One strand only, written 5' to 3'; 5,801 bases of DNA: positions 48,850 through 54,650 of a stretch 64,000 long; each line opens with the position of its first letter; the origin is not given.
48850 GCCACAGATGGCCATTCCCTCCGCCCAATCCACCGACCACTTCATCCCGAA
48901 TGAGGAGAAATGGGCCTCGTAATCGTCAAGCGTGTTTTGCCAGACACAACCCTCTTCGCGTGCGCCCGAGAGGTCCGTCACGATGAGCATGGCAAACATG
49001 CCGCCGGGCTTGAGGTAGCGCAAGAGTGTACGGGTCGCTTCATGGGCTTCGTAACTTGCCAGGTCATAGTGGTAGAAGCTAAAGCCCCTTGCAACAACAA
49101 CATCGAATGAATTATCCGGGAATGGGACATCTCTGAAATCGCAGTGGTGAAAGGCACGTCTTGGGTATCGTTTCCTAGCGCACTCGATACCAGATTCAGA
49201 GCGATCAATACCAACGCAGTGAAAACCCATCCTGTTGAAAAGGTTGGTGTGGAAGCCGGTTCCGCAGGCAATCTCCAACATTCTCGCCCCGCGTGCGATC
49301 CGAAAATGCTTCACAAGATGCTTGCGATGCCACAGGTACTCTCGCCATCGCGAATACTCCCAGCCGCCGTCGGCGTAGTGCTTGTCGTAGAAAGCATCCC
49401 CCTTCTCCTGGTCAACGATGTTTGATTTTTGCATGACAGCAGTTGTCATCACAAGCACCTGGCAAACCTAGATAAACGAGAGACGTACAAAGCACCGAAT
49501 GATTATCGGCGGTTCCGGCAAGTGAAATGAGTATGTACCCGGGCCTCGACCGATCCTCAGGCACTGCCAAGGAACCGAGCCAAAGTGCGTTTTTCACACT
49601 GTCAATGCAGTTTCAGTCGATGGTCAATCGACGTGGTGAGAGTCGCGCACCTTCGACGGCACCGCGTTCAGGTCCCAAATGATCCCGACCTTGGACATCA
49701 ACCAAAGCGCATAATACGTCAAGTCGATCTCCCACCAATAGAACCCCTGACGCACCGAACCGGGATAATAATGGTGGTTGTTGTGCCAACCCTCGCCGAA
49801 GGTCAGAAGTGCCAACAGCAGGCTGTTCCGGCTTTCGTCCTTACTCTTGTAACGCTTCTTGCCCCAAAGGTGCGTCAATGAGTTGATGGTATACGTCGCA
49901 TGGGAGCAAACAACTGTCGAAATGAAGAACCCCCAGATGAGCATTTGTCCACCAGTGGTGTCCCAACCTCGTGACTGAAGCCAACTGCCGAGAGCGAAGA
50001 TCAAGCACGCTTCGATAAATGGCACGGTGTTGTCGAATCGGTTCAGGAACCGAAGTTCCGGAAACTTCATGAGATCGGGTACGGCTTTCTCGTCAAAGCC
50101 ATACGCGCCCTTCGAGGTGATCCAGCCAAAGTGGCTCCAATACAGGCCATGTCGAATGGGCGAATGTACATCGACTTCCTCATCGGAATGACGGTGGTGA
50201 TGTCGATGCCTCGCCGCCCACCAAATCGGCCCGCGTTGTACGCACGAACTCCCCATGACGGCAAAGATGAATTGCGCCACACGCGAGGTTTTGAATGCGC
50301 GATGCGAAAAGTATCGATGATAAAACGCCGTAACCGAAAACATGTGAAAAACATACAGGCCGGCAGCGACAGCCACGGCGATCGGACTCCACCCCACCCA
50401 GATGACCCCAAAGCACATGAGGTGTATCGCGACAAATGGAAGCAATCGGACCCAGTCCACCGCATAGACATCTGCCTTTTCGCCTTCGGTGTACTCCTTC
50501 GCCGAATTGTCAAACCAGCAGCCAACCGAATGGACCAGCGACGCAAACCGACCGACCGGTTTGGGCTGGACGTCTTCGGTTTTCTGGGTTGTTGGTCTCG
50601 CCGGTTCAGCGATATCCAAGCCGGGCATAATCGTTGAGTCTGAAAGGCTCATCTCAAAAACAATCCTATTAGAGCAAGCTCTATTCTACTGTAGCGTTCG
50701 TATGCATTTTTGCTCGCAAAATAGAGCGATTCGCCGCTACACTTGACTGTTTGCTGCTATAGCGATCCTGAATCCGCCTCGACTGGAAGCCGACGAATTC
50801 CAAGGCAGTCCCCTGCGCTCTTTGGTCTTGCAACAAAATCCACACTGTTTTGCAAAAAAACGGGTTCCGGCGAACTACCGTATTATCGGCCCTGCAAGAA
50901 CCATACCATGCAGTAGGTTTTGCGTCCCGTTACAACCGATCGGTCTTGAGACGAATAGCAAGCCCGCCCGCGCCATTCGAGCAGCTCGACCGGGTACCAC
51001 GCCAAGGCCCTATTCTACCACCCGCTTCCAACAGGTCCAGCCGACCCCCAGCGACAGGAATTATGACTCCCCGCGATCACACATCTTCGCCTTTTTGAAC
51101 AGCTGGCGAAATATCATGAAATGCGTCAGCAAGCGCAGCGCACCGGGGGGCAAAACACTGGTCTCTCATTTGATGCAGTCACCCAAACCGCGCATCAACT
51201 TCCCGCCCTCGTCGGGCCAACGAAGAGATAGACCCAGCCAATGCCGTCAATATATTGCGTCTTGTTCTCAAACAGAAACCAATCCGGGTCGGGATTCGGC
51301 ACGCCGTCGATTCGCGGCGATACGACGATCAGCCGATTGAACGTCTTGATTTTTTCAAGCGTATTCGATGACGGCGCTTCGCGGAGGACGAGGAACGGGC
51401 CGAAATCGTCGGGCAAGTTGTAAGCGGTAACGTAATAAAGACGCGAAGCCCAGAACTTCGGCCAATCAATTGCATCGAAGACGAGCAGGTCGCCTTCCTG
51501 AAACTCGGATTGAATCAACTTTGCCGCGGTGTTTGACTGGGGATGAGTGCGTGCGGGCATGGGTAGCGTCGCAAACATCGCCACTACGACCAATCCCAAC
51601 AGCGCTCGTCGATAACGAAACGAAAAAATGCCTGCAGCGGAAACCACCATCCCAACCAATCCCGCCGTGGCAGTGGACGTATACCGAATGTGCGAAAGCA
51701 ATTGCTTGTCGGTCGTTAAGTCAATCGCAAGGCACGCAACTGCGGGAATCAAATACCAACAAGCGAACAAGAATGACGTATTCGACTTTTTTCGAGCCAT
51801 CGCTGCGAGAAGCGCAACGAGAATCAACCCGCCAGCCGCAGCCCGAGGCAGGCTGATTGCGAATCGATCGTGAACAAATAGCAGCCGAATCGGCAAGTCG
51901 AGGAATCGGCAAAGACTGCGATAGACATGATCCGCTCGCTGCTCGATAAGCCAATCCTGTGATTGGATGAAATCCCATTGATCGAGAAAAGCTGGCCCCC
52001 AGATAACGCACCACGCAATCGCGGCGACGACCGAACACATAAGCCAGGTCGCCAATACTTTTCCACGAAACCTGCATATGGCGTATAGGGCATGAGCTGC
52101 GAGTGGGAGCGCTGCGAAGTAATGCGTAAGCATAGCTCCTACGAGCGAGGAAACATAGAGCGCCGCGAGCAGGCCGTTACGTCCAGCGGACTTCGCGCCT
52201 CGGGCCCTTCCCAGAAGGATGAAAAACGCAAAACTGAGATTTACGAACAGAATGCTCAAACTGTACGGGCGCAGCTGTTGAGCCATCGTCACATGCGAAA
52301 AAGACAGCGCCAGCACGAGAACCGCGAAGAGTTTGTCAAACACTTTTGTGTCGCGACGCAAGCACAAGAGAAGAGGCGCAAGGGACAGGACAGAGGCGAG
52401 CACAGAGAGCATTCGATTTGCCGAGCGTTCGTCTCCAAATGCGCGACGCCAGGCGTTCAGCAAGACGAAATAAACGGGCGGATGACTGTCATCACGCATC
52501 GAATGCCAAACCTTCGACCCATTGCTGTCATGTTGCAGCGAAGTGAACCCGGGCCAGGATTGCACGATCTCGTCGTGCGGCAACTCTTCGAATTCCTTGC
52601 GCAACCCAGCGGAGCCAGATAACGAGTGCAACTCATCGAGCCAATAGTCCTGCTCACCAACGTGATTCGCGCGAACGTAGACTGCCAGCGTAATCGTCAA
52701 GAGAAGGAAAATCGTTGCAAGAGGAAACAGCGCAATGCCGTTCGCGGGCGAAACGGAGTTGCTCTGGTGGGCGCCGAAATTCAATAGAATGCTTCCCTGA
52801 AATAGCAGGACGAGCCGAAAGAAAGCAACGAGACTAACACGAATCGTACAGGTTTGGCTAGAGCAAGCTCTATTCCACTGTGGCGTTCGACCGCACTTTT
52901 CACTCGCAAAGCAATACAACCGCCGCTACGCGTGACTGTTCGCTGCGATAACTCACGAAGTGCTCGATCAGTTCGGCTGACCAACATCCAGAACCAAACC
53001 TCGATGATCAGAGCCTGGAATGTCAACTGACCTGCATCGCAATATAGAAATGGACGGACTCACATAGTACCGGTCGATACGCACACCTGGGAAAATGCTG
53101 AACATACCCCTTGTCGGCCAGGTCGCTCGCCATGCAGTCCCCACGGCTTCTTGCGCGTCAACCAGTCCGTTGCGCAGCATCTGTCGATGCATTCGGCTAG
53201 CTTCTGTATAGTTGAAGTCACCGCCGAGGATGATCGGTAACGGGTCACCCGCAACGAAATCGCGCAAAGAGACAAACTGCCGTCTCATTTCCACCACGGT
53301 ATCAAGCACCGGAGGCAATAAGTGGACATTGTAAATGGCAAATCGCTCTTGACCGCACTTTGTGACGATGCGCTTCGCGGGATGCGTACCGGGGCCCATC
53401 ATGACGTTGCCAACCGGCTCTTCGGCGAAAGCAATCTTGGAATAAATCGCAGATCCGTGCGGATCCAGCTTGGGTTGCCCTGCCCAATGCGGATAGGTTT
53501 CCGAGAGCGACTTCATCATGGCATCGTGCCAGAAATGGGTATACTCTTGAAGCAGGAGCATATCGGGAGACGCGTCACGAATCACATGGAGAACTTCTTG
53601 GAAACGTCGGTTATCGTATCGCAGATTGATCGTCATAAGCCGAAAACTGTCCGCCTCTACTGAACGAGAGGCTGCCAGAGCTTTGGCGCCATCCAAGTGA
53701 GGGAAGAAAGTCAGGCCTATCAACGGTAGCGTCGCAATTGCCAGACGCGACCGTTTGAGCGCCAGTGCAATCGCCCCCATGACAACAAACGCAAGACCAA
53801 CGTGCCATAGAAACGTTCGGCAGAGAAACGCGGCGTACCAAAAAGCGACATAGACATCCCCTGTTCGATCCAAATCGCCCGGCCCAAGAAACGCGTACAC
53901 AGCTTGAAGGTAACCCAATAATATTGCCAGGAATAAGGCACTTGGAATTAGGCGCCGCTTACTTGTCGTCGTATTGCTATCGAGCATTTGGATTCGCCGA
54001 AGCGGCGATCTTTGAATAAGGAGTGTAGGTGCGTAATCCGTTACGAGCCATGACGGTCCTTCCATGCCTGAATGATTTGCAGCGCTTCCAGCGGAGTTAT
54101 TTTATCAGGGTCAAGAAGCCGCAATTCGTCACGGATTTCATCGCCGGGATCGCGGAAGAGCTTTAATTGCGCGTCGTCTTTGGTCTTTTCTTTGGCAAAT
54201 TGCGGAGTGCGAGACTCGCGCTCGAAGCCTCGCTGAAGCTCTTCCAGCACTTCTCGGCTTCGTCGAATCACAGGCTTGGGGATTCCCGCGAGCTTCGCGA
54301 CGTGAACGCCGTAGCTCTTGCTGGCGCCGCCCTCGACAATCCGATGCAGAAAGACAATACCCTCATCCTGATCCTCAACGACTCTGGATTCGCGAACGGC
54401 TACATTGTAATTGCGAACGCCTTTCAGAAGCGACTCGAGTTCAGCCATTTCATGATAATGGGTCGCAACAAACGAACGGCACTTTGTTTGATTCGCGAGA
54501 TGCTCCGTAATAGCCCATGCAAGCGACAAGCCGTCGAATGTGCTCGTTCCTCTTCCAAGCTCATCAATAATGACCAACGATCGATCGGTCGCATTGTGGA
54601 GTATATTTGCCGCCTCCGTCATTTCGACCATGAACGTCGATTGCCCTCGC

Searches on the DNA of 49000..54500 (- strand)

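Call 6: search_rna_families(source=window, start=49000, end=54500, threshold=evalue, max_evalue=10)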
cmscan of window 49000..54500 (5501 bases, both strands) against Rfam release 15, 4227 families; matches with E-value up to 10: 0.
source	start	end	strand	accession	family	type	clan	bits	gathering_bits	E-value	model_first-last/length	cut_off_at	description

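Call 68: search_with_rna_model(model_id=R1, sources=[L001, L002, L003, L004, L005, L006, L007, L008, L009, L010, L013, L014, L019, L020, L021, L022, L024, L025, L026, L027], max_evalue=0.1)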
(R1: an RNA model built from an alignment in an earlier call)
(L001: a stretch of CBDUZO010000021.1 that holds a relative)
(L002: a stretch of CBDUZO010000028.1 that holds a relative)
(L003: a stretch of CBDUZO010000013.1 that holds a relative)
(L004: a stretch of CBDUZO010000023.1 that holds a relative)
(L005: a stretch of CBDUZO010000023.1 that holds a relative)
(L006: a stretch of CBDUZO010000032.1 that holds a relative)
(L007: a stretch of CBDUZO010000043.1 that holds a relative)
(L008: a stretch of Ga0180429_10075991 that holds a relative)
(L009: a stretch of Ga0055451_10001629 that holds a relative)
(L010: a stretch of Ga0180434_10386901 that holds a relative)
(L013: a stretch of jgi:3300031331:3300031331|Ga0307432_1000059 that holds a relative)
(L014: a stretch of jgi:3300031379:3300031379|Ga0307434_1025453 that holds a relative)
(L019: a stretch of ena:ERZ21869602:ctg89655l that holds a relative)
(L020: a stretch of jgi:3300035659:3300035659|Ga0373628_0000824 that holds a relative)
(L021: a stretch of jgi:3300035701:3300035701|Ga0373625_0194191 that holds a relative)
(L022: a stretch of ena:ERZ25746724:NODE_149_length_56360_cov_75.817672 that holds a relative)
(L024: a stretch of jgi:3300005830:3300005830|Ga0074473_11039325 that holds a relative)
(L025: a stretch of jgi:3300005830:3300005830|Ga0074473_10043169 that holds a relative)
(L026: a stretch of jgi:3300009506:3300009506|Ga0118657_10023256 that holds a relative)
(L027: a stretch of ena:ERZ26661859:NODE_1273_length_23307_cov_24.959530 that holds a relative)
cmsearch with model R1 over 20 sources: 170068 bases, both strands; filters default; matches with E-value up to 0.1: 24.
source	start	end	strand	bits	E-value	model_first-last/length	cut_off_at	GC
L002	6391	6495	+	117.8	9.9e-36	1-105/105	no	0.56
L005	1749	1853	-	117.1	1.7e-35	1-105/105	no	0.53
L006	5581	5685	-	115.5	5.4e-35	1-105/105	no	0.58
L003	5359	5463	+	111.6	9.9e-34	1-105/105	no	0.56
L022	10956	11060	-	111.6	9.9e-34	1-105/105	no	0.56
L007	4745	4851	+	110.5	2.2e-33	1-105/105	no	0.54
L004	4619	4724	-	100.4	3.8e-30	1-105/105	no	0.57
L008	550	653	+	99.7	6.2e-30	1-105/105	no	0.55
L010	500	603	+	99.7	6.2e-30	1-105/105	no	0.55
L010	972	1076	+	96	9.6e-29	1-105/105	no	0.54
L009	3047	3154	-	92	1.8e-27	1-105/105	no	0.61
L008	1022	1126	+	91.8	2.2e-27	1-105/105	no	0.54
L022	3544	3649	+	77.7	7e-23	1-105/105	no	0.54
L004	1929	2033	-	67.5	1.2e-19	1-105/105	no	0.54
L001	6417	6473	-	36.4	1.1e-09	43-105/105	no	0.53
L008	567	660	-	21.5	6.9e-05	1-105/105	no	0.54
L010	517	610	-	21.5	6.9e-05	1-105/105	no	0.54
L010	979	1083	-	21.1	9.2e-05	1-105/105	no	0.53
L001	6410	6460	+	20.4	0.00015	1-105/105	no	0.51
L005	1742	1834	+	17.8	0.001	1-105/105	no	0.56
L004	4612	4706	+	14.5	0.012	1-105/105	no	0.55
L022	17876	17923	-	14.4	0.013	1-105/105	no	0.67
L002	6449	6502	-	13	0.036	1-105/105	no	0.56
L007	4764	4858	-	12.2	0.065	1-105/105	no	0.56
